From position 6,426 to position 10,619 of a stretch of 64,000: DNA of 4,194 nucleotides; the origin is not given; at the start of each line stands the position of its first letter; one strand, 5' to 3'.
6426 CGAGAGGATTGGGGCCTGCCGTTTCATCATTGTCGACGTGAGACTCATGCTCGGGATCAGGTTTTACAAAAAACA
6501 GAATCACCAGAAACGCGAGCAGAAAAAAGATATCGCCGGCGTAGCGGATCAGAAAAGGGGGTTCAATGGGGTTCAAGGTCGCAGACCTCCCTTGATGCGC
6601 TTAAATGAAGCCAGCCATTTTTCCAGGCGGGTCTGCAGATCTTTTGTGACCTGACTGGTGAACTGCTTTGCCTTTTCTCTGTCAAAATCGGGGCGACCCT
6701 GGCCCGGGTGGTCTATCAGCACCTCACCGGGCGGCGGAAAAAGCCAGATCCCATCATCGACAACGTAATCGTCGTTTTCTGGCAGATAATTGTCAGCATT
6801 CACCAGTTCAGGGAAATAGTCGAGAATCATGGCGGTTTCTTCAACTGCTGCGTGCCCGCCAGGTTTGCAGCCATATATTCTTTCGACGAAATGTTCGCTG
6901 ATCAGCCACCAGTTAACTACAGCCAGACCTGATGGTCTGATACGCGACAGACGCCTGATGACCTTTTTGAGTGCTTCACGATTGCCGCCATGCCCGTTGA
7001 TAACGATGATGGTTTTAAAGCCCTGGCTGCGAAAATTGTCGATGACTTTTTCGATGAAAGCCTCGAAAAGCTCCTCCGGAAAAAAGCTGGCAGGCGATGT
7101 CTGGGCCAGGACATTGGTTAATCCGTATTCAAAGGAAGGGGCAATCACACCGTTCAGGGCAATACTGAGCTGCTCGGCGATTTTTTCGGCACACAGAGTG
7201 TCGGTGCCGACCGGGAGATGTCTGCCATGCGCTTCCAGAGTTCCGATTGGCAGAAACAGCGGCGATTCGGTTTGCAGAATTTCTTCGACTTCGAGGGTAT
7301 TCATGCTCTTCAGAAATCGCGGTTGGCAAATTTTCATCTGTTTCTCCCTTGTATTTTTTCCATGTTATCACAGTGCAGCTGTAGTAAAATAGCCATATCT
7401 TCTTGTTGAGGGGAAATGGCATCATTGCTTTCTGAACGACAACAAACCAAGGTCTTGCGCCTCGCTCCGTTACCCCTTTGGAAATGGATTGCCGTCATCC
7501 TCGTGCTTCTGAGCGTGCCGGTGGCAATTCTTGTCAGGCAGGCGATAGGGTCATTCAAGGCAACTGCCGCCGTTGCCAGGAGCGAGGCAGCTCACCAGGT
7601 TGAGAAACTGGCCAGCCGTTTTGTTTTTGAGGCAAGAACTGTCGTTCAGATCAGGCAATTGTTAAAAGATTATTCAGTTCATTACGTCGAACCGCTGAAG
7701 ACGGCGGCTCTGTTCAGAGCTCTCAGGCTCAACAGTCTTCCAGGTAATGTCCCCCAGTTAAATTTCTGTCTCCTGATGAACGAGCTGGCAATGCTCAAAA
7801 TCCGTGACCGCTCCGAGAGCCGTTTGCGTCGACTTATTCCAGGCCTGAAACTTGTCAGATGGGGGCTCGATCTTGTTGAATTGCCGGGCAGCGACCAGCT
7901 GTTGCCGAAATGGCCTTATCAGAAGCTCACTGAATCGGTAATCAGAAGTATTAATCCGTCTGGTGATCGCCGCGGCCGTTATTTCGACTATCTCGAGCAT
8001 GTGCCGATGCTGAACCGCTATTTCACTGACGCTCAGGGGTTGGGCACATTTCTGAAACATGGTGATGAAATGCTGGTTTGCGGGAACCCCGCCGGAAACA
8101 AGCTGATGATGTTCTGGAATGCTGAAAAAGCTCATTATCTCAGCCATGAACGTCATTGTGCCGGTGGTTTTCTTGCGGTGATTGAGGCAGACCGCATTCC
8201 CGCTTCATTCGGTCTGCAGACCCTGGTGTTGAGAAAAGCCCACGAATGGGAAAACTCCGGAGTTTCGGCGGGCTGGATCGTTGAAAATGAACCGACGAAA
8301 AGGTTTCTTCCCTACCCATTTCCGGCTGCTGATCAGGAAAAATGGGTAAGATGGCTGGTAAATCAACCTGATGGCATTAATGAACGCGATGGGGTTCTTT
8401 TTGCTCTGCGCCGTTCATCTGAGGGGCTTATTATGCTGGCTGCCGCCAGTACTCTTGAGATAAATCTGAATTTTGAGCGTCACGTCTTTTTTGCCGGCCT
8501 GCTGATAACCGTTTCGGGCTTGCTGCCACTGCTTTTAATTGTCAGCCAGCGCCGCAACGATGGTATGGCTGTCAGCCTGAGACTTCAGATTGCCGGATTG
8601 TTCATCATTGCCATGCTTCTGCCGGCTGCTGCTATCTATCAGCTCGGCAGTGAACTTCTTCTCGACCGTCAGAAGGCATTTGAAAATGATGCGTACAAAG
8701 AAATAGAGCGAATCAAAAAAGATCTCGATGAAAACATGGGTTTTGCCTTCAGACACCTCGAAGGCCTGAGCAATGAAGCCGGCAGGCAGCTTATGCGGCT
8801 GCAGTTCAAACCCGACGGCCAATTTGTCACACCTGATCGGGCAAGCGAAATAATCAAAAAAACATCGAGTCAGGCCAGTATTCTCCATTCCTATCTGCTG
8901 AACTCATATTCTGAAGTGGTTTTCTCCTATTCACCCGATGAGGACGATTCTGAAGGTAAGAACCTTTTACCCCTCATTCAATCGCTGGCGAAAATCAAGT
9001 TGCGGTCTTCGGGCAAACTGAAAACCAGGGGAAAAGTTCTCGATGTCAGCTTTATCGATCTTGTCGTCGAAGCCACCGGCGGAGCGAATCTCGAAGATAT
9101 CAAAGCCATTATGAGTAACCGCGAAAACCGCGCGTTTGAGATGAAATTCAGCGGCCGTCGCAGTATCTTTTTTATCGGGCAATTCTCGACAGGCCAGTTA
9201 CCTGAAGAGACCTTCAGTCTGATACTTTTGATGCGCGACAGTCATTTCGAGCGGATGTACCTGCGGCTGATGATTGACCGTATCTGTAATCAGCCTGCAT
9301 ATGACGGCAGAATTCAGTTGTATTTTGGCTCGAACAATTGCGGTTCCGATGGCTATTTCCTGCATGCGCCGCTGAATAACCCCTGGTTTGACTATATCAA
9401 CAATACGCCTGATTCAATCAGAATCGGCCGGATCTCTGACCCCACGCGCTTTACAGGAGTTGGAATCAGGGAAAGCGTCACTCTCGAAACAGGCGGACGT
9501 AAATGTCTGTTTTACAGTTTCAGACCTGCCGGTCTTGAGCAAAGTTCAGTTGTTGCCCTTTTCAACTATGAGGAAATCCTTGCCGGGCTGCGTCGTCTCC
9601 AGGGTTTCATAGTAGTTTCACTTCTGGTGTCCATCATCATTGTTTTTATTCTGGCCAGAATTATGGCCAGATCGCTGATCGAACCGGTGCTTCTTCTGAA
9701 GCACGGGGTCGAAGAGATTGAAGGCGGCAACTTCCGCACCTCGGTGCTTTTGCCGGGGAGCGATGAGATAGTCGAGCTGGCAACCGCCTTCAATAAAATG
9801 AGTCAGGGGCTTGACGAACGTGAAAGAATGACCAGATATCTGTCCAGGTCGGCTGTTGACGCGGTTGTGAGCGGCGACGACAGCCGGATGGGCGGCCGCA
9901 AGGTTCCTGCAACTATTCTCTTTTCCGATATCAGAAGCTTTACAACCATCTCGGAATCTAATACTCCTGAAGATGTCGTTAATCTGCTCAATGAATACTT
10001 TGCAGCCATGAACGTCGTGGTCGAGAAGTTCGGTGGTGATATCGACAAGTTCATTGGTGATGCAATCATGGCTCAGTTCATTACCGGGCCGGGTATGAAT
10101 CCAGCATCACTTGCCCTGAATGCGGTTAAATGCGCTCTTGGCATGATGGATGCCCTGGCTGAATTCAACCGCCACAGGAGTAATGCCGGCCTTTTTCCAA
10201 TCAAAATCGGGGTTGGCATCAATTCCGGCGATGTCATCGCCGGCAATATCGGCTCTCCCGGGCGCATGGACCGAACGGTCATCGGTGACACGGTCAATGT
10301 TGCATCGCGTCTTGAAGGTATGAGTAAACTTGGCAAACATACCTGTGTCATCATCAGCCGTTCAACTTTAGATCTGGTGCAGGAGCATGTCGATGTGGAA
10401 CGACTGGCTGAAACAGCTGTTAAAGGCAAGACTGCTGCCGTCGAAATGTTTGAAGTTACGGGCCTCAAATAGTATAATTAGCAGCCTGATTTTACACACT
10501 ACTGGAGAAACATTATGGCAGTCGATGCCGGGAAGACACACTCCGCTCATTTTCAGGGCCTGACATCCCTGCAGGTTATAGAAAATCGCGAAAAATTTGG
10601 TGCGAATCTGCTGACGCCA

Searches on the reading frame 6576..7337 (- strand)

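Call 75: search_protein_families(library=pfam, proteins=[window:6576-7337:-], max_evalue=0.0001)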
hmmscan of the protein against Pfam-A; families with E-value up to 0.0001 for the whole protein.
window:6576-7337:- (254 aa): 1 family
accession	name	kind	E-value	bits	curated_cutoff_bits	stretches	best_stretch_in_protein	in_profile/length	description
PF02633.19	Creatininase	-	4.2e-38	131.5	31.3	1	11-189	2-188/238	Creatinine amidohydrolase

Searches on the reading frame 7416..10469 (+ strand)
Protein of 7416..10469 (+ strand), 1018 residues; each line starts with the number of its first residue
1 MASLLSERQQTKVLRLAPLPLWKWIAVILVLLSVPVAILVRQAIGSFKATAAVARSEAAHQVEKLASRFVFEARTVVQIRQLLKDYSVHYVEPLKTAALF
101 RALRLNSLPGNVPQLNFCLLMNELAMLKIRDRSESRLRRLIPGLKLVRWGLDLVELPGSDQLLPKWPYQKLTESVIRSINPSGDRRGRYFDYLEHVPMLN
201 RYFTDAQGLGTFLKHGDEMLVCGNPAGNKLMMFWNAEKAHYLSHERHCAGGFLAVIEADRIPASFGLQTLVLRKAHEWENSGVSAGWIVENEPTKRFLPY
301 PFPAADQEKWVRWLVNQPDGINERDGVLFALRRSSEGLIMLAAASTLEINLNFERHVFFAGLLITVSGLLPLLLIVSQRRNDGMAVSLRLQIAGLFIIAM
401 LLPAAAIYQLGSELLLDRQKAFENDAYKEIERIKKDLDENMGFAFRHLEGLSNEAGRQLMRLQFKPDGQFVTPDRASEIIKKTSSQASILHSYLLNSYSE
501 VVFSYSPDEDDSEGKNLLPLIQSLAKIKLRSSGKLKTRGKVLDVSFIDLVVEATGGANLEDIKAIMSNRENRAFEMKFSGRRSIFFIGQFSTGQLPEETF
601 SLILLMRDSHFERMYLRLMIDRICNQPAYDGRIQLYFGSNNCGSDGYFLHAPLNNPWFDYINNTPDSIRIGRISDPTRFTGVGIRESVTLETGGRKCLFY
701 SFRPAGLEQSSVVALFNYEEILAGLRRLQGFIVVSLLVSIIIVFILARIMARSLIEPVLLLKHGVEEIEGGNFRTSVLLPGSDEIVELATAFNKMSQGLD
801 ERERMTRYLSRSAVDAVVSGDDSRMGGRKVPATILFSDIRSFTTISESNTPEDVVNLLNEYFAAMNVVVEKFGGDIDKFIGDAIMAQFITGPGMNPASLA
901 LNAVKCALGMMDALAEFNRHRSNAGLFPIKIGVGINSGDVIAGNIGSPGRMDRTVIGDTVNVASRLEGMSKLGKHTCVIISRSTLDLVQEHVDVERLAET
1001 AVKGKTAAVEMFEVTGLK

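Call 75: search_protein_families(library=pfam, proteins=[window:7416-10469:+], max_evalue=0.0001)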
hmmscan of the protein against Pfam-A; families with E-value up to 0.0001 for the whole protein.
window:7416-10469:+ (1018 aa): 2 families
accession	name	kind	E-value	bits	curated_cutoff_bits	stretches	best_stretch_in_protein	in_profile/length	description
PF00211.25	Guanylate_cyc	-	7.7e-26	91.2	21.9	1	832-1007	9-175/183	Adenylate and Guanylate cyclase catalytic domain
PF00672.30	HAMP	-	1.5e-09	38.5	25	1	750-800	2-52/53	HAMP domain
